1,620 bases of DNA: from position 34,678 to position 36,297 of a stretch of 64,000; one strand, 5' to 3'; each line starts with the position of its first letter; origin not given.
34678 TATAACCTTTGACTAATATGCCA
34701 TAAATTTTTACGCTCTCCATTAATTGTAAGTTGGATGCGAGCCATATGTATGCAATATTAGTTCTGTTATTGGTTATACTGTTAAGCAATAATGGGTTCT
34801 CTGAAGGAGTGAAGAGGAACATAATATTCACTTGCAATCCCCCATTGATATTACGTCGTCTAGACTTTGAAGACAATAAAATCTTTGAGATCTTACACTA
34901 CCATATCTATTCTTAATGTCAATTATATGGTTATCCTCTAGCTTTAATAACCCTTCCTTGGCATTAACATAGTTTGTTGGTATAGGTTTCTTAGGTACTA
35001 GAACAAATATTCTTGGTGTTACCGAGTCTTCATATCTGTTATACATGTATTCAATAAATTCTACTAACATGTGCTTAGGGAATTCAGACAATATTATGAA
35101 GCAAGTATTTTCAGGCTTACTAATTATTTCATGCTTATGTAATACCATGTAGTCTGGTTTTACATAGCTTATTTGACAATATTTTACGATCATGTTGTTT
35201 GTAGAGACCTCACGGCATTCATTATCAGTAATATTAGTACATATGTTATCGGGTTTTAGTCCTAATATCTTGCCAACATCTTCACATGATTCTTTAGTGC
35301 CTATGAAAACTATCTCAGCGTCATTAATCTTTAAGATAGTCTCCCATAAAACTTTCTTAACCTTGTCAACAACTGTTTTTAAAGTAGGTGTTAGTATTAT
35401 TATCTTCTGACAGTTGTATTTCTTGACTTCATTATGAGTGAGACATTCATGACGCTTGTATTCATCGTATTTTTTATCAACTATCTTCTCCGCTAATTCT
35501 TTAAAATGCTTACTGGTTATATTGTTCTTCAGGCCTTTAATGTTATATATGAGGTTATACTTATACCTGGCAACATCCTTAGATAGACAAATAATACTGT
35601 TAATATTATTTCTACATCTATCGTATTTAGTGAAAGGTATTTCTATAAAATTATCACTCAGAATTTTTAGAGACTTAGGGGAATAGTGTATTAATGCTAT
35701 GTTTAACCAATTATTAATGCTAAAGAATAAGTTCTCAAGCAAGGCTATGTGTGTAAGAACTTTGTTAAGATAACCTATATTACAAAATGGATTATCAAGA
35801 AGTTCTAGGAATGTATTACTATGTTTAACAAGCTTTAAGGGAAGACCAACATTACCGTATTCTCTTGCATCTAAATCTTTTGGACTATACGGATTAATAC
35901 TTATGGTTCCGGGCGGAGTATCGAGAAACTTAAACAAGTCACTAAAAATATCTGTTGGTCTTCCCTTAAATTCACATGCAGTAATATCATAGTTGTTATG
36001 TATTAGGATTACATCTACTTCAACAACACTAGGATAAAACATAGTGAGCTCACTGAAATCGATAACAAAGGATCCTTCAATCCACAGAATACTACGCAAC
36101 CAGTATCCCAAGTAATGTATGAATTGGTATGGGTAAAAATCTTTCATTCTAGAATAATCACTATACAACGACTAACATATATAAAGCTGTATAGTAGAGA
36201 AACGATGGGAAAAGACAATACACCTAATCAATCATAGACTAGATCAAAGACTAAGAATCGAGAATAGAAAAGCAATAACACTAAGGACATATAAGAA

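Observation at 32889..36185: Uncharacterised three-gene operon (PD-(D/E)xK-like protein plus two CARF-like proteins) attached to the type III-B locus: candidate new cyclic-oligoadenylate sensor/effector module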

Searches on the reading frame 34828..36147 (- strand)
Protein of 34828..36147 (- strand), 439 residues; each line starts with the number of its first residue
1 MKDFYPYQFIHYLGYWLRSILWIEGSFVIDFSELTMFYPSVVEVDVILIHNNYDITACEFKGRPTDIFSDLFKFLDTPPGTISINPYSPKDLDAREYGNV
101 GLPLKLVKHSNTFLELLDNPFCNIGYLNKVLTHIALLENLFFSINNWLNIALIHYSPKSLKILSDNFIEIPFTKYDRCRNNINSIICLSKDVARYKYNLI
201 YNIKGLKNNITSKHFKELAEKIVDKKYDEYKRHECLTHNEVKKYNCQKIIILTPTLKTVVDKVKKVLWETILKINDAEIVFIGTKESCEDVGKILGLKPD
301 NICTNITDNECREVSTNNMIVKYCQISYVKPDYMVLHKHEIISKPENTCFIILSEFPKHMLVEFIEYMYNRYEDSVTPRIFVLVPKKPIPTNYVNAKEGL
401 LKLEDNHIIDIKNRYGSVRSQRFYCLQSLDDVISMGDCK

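Call 7: search_protein_families(library=pfam, proteins=[window:34828-36147:-], max_evalue=1)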
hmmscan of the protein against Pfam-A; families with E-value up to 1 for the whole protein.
window:34828-36147:- (439 aa): 2 families
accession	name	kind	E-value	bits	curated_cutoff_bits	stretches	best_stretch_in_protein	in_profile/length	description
PF23544.1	AtuA_ferredoxin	-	0.26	12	27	0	203-253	30-79/113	AtuA ferredoxin-like domain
PF24026.1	DUF7337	-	0.27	11.8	30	1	180-222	15-55/61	Family of unknown function (DUF7337)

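Call 8: search_protein_families(library=ncbifam, proteins=[window:34828-36147:-], max_evalue=1)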
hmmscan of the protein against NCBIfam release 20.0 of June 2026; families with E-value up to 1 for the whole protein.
window:34828-36147:- (439 aa): 0 families

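Call 9: search_protein_families(library=padloc, proteins=[window:34828-36147:-], max_evalue=1)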
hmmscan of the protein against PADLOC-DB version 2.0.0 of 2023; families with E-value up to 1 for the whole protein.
window:34828-36147:- (439 aa): 0 families

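Call 12: find_homologous_proteins(query=window:34828-36147:-)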
Query window:34828-36147:- (439 aa): 3 proteins with E <= 0.001 among 4357 candidates.
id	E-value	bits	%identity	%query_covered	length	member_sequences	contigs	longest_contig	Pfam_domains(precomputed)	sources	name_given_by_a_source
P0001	1.3e-271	919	100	92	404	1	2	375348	-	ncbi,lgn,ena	-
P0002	8.4e-135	468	53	95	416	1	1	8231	-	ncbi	-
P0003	1.1e-80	290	38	95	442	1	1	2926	-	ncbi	-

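Call 16: find_encoding_contigs(protein=P0002, flank=10000)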
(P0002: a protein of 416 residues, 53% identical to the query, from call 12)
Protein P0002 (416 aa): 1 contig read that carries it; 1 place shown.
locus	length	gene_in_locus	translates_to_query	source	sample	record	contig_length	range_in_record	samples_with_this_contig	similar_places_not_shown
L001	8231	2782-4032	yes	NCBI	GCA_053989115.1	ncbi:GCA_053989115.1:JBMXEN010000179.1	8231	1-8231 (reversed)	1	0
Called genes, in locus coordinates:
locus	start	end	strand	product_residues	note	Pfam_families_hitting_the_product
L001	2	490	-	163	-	?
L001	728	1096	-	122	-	-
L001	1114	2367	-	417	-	PF13175:AAA_15, PF13476:AAA_23 (weak), PF13304:AAA_21 (weak)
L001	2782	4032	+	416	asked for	-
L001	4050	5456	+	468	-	-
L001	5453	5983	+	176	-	-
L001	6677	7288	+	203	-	-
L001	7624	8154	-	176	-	-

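Call 18: find_encoding_contigs(protein=P0003, flank=10000)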
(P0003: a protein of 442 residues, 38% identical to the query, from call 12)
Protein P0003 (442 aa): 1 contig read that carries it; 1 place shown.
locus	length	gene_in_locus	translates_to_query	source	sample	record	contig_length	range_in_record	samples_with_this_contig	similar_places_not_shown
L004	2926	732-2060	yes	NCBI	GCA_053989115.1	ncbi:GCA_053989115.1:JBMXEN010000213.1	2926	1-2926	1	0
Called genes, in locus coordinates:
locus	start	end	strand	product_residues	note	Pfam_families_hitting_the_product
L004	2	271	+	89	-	?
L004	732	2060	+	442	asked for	-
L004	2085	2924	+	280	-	?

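Call 36: list_cluster_members(proteins=[P0001, P0004, P0007, P0002, P0006, P0016, P0009])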
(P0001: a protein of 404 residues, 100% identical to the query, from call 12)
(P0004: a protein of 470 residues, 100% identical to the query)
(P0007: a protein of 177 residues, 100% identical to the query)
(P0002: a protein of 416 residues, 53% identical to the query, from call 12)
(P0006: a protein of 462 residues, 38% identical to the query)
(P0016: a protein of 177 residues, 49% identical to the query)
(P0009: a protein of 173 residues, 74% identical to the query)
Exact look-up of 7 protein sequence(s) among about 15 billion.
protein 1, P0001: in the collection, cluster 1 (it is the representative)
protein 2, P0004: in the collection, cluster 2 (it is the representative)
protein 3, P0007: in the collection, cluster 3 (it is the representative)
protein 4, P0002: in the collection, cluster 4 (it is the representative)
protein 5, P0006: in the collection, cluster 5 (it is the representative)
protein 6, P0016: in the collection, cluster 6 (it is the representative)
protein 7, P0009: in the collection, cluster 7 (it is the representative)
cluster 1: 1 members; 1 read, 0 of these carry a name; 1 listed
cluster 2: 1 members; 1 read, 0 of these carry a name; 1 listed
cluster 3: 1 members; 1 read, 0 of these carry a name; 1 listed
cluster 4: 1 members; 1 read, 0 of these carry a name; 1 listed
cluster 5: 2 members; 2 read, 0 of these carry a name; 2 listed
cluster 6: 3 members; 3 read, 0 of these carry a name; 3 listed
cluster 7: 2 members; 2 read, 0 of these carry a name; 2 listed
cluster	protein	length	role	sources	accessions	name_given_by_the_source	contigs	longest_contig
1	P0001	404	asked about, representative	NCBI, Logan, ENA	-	-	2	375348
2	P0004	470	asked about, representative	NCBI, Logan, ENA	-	-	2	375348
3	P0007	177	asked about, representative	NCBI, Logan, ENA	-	-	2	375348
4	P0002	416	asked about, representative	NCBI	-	-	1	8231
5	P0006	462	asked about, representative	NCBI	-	-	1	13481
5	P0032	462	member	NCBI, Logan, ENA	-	-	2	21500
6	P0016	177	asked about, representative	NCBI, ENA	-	-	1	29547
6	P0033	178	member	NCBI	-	-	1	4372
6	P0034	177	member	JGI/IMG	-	-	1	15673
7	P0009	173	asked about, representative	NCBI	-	-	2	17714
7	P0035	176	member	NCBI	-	-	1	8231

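Call 38: predict_structure(alignment_id=A1)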
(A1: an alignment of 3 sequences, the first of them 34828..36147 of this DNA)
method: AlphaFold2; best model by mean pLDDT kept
length: 439 residues; sequences in the alignment: 3
mean_pLDDT: 47.5   pTM: 0.47
mean pLDDT of the five models: 47.5, 46.9, 44.5, 44.0, 43.4
residues with pLDDT >= 90: 11; 70-90: 107; 50-70: 42; < 50: 279
segments of 3 or more residues with pLDDT < 50: 1-233, 387-422, 431-439
pLDDT, mean of each block of 10 residues (from residue 1): 21 20 23 26 25 26 32 29 28 31 26 28 30 32 34 27 24 30 35 39 32 38 34 61 84 71 78 83 87 85 86 79 86 84 83 62 68 70 55 34 33 35 58 35
secondary structure, 60 per line:
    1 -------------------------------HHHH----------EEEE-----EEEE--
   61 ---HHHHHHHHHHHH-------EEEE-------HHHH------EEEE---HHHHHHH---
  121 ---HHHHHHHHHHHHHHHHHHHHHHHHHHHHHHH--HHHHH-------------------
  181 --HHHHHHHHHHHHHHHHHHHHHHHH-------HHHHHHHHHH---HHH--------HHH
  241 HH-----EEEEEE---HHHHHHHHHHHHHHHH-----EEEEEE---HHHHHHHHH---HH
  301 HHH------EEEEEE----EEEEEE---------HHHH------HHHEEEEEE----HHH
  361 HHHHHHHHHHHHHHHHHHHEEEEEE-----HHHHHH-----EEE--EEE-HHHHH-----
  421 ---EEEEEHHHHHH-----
elements in order: H32-35 E46-49 E55-58 H64-75 E83-86 H94-97 E104-107 H111-117 H124-154 H157-161 H183-206 H214-223 H238-242 E248-253 H257-272 E278-283 H287-295 H299-303 E310-315 E320-325 H335-338 E348-353 H358-379 E380-385 H391-396 E402-404 E407-409 H411-415 E424-428 H429-434

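Call 42: fold_search(model_id=the predicted structure, library=pdb)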
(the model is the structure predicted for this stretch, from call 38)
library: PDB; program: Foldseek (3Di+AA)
matches with E <= 10: 1104; with E <= 0.001: 0
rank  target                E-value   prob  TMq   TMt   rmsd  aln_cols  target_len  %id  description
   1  2zwa_A                1.0e-03  0.85  0.17  0.12  16.9       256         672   12  Crystal structure of tRNA wybutosine synthesizing enzyme TYW4 (released 2009-06-02)
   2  2zwa_B                1.5e-03  0.72  0.16  0.12  16.4       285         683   12  Crystal structure of tRNA wybutosine synthesizing enzyme TYW4 (released 2009-06-02)
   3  2zw9_A                2.5e-03  0.72  0.16  0.12  16.8       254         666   11  Crystal structure of tRNA wybutosine synthesizing enzyme TYW4 (released 2009-06-02)
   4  2zzk_B                6.1e-03  0.63  0.17  0.12  12.3       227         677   12  Crystal structure of tRNA wybutosine synthesizing enzyme TYW4 (released 2009-06-02)
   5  2zzk_A                6.1e-03  0.51  0.16  0.12  15.5       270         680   13  Crystal structure of tRNA wybutosine synthesizing enzyme TYW4 (released 2009-06-02)
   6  8pv6_Cd               9.8e-03  0.08  0.10  0.09  30.4       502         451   10  Chaetomium thermophilum pre-60S State 3 - post-5S rotation with Rix1 complex with Foot - composite structure (released 2023-11-15)
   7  8pv1_Cd               1.0e-02  0.08  0.10  0.09  30.0       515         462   10  Chaetomium thermophilum pre-60S State 6 - pre-5S rotation - L1 intermediate - composite structure (released 2023-11-15)
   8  8ap9_G                1.2e-02  0.33  0.16  0.23  17.0       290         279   12  rotor of the Trypanosoma brucei mitochondrial ATP synthase dimer (released 2022-10-26)
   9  7bt6_m                1.2e-02  0.08  0.11  0.11  31.7       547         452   10  Cryo-EM structure of pre-60S ribosome from Saccharomyces cerevisiae rpl4delta63-87 strain at 3.12 Angstroms resolution (released 2020-10-28)
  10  2zw9_B                1.3e-02  0.60  0.16  0.12   8.0       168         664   14  Crystal structure of tRNA wybutosine synthesizing enzyme TYW4 (released 2009-06-02)
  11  9fmv_A                3.2e-02  0.30  0.16  0.11  19.0       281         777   11  Cryo-EM structure of the c-di-GMP-free synthase:pEtN transferase complex (BcsA-Bct-G3) from the E. coli cellulose secr (released 2024-10-16)
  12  3ofn_G                3.4e-02  0.23  0.16  0.23  19.0       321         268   11  Structure of four mutant forms of yeast F1 ATPase: alpha-N67I (released 2010-09-15)
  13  8fl2_NC               4.1e-02  0.04  0.08  0.07  30.1       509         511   10  Human nuclear pre-60S ribosomal subunit (State I1) (released 2023-07-12)
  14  5a07_B                4.6e-02  0.28  0.18  0.20  14.6       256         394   11  X-ray structure of the mannosyltransferase Ktr4p from S. cerevisiae in complex with GDP (released 2015-08-26)
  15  7ygh_A                4.9e-02  0.41  0.18  0.34  15.0       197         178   14  Crystal Structure of the ring nuclease Sso2081 from Saccharolobus solfataricus in complex with cyclic-tetraadenylate ( (released 2023-02-15)
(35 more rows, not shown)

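Call 65: search_protein_representatives(alignment_id=A1)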
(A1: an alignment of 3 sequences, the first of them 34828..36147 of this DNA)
Query: 3 sequences, 430 profile positions. Proteins with E-value up to 0.001 (for the whole library): 8; up to 1e-10: 4; up to 1e-30: 4. The best 8 are listed.
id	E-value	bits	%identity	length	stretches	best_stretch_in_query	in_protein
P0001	1.1e-216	736.1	-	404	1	31-430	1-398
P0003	9.0e-197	670.5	-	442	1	1-430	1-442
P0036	2.9e-59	217.5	-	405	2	16-295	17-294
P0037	2.7e-56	207.7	-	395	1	15-429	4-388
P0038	2.6e-08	49.6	-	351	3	17-162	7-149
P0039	8.4e-06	41.3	-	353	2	16-159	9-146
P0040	2.4e-04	36.5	-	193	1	17-156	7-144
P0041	2.4e-04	36.5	-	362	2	17-172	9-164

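Call 68: find_encoding_contigs(protein=P0038, flank=8000, max_places=3)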
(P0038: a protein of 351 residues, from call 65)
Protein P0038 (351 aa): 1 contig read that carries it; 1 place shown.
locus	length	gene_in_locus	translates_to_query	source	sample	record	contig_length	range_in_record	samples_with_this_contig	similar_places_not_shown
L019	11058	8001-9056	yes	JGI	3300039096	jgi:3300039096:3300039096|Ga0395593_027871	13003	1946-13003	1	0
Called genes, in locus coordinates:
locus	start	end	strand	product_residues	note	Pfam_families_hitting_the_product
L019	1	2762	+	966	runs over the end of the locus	PF12469:Cmr2_N, PF22335:Cas10-Cmr2_palm2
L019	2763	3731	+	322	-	PF09700:Cas_Cmr3 (faint)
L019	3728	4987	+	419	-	PF03787:RAMPs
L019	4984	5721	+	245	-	PF03787:RAMPs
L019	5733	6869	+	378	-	PF02463:SMC_N (weak), PF13175:AAA_15, PF13476:AAA_23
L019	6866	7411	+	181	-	-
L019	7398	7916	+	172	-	-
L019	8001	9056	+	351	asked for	-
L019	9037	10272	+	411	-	-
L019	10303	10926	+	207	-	PF09620:Cas_csx3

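Call 71: find_encoding_contigs(protein=P0039, flank=10000, max_places=3)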
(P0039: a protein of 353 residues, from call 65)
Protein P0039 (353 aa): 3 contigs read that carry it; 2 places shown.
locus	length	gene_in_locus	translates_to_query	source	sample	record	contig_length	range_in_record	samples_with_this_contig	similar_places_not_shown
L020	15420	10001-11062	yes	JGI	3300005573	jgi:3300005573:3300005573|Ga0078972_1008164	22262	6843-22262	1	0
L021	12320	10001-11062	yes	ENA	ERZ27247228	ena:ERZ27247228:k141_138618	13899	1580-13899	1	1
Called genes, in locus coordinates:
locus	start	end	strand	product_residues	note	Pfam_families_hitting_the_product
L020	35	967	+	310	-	PF03787:RAMPs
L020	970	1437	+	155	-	-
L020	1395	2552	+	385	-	PF03787:RAMPs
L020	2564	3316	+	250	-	PF03787:RAMPs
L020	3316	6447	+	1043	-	PF12469:Cmr2_N, PF22335:Cas10-Cmr2_palm2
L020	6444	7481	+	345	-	-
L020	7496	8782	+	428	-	PF13175:AAA_15 (weak), PF13476:AAA_23, PF13304:AAA_21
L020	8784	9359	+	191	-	-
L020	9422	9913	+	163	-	-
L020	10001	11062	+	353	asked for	-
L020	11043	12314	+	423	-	-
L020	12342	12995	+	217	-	PF09620:Cas_csx3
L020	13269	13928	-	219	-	PF26618:DUF8196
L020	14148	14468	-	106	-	-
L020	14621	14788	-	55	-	-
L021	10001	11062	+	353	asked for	-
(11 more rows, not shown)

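Call 72: find_encoding_contigs(protein=P0041, flank=10000, max_places=3)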
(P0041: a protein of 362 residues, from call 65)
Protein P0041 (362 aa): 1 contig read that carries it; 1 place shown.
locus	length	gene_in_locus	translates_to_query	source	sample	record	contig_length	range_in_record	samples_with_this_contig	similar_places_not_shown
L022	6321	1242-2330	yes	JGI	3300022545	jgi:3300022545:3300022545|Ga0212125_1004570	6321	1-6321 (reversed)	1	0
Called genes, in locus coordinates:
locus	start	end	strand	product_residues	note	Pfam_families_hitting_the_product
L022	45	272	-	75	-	-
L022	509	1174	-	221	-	PF09620:Cas_csx3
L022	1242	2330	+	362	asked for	-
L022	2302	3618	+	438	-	-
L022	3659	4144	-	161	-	-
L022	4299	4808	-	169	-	-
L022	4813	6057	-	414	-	PF13175:AAA_15, PF13304:AAA_21 (weak)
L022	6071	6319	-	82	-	?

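Call 73: find_encoding_contigs(protein=P0036, flank=10000, max_places=3)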
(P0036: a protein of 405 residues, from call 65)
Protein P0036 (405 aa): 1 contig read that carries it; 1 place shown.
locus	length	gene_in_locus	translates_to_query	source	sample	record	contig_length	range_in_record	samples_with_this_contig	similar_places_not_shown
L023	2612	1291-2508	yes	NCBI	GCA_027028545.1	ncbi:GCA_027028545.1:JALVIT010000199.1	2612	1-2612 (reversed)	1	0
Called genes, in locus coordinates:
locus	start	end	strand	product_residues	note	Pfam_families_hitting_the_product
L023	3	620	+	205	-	?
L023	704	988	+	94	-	PF04014:MazE_antitoxin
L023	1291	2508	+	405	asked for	-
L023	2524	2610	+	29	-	?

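Call 80: search_protein_families(library=pfam, alignment_id=A4, max_evalue=1)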
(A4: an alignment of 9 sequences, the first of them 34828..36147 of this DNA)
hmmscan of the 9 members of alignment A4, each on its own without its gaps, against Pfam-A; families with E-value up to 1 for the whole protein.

A. member 1, window:34828-36147:- (439 aa): 2 families
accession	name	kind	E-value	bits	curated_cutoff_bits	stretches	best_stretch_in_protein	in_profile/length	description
PF23544.1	AtuA_ferredoxin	-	0.26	12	27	0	203-253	30-79/113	AtuA ferredoxin-like domain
PF24026.1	DUF7337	-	0.27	11.8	30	1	180-222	15-55/61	Family of unknown function (DUF7337)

B. families by the number of members that match (of 9 scanned): 7 families
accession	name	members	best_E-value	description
PF08378.17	NERD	2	0.055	Nuclease-related domain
PF23835.1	DUF7205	1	0.1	Domain of unknown function (DUF7205)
PF23544.1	AtuA_ferredoxin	1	0.26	AtuA ferredoxin-like domain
PF06122.16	TraH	1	0.26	Conjugative relaxosome accessory transposon protein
PF24026.1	DUF7337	1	0.27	Family of unknown function (DUF7337)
PF11670.13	MSP1a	1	0.27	Major surface protein 1a (MSP1a)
PF13177.12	DNA_pol3_delta2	1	0.48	DNA polymerase III, delta subunit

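Call 81: search_protein_families(library=padloc, alignment_id=A4, max_evalue=1)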
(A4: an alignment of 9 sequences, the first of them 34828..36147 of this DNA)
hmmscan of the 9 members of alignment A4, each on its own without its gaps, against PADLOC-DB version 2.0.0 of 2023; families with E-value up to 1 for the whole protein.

A. member 1, window:34828-36147:- (439 aa): 0 families

B. families by the number of members that match (of 9 scanned): 1 family
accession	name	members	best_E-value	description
PDLC04786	PDC-S01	2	0.0066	-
